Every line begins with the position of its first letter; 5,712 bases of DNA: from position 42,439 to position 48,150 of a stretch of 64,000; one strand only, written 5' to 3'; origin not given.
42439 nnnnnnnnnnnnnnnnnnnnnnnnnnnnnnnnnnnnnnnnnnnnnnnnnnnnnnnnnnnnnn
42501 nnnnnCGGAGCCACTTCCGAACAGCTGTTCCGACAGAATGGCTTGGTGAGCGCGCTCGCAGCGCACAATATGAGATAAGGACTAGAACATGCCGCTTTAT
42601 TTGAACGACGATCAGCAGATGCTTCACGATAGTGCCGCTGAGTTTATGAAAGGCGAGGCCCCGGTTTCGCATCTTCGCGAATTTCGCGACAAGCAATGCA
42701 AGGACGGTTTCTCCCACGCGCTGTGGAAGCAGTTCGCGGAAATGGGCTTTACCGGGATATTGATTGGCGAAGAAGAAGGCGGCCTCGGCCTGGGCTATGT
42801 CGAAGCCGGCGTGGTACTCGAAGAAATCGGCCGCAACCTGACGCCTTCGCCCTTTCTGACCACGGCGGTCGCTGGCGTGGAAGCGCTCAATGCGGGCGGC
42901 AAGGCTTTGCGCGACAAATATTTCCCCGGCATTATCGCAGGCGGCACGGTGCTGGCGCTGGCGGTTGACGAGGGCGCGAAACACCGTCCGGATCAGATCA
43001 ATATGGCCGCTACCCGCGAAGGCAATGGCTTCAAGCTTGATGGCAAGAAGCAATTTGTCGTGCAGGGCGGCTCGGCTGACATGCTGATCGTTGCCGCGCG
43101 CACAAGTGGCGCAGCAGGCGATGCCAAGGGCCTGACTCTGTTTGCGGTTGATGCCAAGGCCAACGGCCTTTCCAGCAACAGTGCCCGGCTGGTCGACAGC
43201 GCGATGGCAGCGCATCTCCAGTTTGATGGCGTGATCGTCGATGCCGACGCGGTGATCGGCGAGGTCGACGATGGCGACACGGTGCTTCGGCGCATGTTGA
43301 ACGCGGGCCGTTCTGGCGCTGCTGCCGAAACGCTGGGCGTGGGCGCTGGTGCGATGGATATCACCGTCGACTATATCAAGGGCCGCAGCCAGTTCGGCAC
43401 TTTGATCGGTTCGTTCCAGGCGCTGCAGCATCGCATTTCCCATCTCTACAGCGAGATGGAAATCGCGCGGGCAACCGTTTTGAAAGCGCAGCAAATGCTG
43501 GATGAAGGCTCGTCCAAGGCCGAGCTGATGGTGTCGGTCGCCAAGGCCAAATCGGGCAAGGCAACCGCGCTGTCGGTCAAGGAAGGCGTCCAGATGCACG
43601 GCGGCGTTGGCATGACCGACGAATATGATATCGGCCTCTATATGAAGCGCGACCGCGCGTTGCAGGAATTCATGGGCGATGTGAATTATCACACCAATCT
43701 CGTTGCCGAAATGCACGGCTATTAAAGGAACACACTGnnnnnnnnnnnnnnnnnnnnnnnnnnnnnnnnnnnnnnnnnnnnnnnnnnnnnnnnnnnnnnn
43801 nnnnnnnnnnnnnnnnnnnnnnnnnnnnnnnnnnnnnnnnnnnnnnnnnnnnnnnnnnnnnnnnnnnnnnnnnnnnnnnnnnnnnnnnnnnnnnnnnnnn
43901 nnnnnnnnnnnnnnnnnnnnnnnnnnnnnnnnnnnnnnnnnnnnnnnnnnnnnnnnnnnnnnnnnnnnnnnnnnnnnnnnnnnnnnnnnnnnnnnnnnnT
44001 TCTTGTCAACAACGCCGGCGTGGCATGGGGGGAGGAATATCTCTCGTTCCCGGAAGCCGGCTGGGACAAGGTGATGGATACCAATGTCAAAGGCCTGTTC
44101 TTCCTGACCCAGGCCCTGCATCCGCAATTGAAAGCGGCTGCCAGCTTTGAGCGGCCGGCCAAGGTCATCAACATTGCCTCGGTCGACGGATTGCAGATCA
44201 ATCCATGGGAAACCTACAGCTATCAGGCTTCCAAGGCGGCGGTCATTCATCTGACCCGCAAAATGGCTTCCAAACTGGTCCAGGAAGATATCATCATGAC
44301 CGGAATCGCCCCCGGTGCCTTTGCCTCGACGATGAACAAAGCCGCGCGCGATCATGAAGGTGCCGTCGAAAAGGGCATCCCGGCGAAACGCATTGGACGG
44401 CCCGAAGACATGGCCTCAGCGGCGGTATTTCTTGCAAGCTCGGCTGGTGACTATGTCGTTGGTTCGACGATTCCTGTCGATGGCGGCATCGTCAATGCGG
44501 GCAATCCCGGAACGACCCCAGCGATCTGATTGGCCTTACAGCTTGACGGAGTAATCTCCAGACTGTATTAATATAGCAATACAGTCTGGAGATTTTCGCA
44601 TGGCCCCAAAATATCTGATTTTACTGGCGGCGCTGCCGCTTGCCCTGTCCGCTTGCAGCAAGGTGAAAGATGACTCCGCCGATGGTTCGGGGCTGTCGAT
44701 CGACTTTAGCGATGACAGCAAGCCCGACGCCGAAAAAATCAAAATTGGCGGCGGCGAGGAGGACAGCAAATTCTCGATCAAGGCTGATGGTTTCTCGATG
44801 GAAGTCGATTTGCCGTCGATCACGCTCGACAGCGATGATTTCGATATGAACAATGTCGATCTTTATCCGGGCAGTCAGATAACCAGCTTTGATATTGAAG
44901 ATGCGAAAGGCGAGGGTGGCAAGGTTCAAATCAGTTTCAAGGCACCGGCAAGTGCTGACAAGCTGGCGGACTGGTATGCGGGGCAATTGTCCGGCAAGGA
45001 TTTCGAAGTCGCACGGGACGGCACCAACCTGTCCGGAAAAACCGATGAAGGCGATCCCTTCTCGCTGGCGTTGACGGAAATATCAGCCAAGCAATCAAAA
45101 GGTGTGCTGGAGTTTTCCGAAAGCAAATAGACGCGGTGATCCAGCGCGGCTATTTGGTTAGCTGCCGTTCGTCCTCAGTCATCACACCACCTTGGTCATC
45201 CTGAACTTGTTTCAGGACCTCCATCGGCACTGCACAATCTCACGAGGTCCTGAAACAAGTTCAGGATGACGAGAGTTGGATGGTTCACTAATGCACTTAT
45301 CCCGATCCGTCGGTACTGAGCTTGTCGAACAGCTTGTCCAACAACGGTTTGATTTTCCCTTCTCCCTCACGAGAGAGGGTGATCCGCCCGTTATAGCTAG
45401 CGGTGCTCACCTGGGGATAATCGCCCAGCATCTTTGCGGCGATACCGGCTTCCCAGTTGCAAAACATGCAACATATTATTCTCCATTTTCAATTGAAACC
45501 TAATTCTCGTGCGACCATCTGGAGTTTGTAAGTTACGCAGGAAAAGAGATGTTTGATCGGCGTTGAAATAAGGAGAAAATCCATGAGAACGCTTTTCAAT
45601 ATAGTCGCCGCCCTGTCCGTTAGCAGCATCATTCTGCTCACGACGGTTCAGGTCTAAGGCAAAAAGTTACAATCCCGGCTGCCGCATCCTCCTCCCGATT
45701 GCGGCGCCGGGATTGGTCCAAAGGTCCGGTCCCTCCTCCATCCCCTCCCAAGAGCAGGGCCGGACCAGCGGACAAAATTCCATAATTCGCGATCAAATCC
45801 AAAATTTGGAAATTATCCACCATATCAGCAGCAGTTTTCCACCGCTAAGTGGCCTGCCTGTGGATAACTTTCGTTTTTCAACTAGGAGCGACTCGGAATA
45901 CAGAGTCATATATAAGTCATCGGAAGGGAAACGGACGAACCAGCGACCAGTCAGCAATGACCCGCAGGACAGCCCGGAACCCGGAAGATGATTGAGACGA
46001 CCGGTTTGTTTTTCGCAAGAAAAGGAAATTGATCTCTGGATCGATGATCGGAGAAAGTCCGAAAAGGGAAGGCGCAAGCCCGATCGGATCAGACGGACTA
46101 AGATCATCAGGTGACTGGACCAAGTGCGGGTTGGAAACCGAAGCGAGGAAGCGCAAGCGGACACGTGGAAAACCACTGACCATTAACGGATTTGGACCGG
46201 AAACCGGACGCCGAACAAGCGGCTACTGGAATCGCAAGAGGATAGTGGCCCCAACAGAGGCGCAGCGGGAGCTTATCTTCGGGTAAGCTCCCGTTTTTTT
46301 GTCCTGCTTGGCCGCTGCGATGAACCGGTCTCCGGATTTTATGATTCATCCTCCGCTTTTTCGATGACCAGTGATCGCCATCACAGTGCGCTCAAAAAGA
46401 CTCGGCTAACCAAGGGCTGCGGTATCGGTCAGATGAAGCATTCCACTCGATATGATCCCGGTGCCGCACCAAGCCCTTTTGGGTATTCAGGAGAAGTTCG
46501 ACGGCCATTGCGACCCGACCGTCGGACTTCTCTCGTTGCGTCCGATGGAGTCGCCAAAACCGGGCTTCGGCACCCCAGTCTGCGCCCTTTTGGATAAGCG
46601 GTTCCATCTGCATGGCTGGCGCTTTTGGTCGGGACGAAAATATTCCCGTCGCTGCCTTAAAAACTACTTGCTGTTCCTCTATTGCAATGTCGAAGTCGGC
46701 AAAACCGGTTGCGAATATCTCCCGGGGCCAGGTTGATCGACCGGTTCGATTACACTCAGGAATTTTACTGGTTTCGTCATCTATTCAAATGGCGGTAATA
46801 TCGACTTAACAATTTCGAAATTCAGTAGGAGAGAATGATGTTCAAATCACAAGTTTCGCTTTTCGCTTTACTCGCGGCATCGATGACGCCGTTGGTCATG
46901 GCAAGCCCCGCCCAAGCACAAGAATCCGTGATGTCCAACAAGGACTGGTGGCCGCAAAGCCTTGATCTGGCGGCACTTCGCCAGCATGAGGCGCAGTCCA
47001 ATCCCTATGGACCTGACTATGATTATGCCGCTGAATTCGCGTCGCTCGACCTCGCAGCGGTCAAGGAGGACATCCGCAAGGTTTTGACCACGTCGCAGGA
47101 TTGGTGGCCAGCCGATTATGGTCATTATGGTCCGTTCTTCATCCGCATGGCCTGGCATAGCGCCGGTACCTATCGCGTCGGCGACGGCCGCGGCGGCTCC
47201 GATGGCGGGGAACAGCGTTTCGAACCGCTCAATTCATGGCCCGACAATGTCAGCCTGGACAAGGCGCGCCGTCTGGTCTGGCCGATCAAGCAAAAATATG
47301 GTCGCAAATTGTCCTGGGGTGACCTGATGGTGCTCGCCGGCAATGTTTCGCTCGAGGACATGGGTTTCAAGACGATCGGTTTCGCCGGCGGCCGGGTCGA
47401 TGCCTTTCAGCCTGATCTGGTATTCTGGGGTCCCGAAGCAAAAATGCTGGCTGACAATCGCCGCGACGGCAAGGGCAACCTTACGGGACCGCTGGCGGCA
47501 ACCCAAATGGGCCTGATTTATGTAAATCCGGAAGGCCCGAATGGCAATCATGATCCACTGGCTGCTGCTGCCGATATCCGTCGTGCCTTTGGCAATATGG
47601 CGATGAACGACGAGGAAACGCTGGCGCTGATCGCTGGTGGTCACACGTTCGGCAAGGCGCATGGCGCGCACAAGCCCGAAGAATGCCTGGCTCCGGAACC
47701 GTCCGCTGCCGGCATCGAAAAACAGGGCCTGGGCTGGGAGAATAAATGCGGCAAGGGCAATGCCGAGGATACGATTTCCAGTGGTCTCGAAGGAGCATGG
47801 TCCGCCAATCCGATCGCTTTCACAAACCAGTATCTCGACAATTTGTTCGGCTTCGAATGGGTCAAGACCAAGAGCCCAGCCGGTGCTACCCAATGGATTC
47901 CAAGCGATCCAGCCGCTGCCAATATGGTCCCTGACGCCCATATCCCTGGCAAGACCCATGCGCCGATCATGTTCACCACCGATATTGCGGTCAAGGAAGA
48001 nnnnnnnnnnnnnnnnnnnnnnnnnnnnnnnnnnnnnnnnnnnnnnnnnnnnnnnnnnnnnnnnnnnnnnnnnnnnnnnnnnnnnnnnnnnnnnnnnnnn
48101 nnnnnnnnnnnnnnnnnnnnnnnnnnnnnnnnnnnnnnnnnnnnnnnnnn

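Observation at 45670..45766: Two tandem CCUCC-loop hairpins (cuckoo/GsrN-like anti-SD sRNA) upstream of katG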

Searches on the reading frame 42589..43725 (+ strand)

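Call 13: search_protein_families(library=pfam, proteins=[window:42589-43725:+], max_evalue=0.1)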
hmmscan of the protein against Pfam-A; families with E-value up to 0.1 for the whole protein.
window:42589-43725:+ (378 aa): 4 families
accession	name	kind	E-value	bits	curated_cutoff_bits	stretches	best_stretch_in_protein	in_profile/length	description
PF00441.29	Acyl-CoA_dh_1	-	9e-26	91.3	22.4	1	228-374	2-147/150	Acyl-CoA dehydrogenase, C-terminal domain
PF02771.21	Acyl-CoA_dh_N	-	4.4e-18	66.1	22.9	1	7-118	2-112/113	Acyl-CoA dehydrogenase, N-terminal domain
PF02770.24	Acyl-CoA_dh_M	-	3.2e-10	40.5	33.3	1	136-215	15-97/97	Acyl-CoA dehydrogenase, middle domain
PF08028.16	Acyl-CoA_dh_2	-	3.4e-07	31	22.7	1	243-346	2-114/134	Acyl-CoA dehydrogenase, C-terminal domain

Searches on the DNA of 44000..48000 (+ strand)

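Call 10: search_dna_similar(query=window:44000-48000:+, collection=plasmids, mode=near)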
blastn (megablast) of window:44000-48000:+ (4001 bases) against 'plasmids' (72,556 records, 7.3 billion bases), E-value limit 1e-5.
Records with a match: 20; places in all: 20; records where one place covers at least 80% of the query: 0.
Best place of each record, by identity: 60-80% 20.
By first word of the organism name: Rhizobium 11; Sinorhizobium 2; Rhizorhabdus 1; Sphingomonas 1; Croceibacterium 1; Methylocystis 1; Novosphingobium 1; Alisedimentitalea 1; Rhodobacteraceae 1.
By predicted mobility (MOB-suite, as given by PLSDB): non-mobilizable 15; conjugative 5.
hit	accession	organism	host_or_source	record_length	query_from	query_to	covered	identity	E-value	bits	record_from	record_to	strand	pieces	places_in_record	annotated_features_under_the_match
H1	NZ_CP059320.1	Rhizorhabdus wittichii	Enrichment culture,Wastewater treatment ...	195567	2943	3990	26%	77.7%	3e-178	634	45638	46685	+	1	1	katG: catalase/peroxidase HPI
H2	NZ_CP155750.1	Sphingomonas parapaucimobilis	Chinese cabbage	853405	2944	4001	26%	76.8%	1e-162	582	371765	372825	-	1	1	katG: catalase/peroxidase HPI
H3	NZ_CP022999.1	Rhizobium sp. 11515TR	Cell culture,agricultural soil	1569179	3094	3793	17%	72.0%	2e-46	196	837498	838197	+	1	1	none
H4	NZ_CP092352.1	Rhizobium sp. C104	Cell culture,nodule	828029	3094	3668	14%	75.0%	9e-64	254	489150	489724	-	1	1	katG: catalase/peroxidase HPI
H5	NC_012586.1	Sinorhizobium fredii NGR234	-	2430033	3094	3668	14%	74.6%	1e-57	233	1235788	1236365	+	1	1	record has no annotation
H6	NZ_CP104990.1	Rhizobium sp. CC-CFT758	cell culture,agricultural soil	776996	3097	3668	14%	74.8%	4e-62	248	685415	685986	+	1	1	katG: catalase/peroxidase HPI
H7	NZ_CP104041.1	Rhizobium sp. WSM4643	Pisum sativum,Cell culture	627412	3094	3668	14%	73.9%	2e-55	226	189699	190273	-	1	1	katG: catalase/peroxidase HPI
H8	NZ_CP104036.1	Rhizobium sp. SRDI969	Pisum sativum,Cell culture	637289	3094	3668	14%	73.9%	2e-55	226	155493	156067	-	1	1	katG: catalase/peroxidase HPI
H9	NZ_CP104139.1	Rhizobium sp. WSM1274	Vicia sp.,cell culture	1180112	3094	3668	14%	73.9%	2e-55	226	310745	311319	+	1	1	record has no annotation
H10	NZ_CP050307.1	Rhizobium lusitanum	Oxytropis pumilio,cell culture,root ...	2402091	3094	3669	14%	73.1%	2e-46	196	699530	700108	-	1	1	none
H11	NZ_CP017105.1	Rhizobium gallicum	Phaseolus vulgaris,Whole ...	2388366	3094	3668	14%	73.2%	7e-45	191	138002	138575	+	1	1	none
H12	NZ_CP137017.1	Sinorhizobium fredii GR64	Phaseolus vulgaris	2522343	3094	3668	14%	73.0%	6e-46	195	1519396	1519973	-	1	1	record has no annotation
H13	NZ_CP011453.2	Croceibacterium atlanticum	cell culture,North Atlantic Rise ...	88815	2933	3345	10%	74.7%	1e-38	171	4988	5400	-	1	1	katG: catalase/peroxidase HPI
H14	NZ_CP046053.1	Methylocystis heyeri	cell culture,Sphagnum peat bog lake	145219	3097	3403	8%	79.6%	3e-53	219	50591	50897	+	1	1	katG: catalase/peroxidase HPI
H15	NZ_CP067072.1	Rhizobium sp. AB2/73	Phyla canescens,cell culture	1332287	3094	3395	8%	78.8%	9e-49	204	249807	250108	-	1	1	record has no annotation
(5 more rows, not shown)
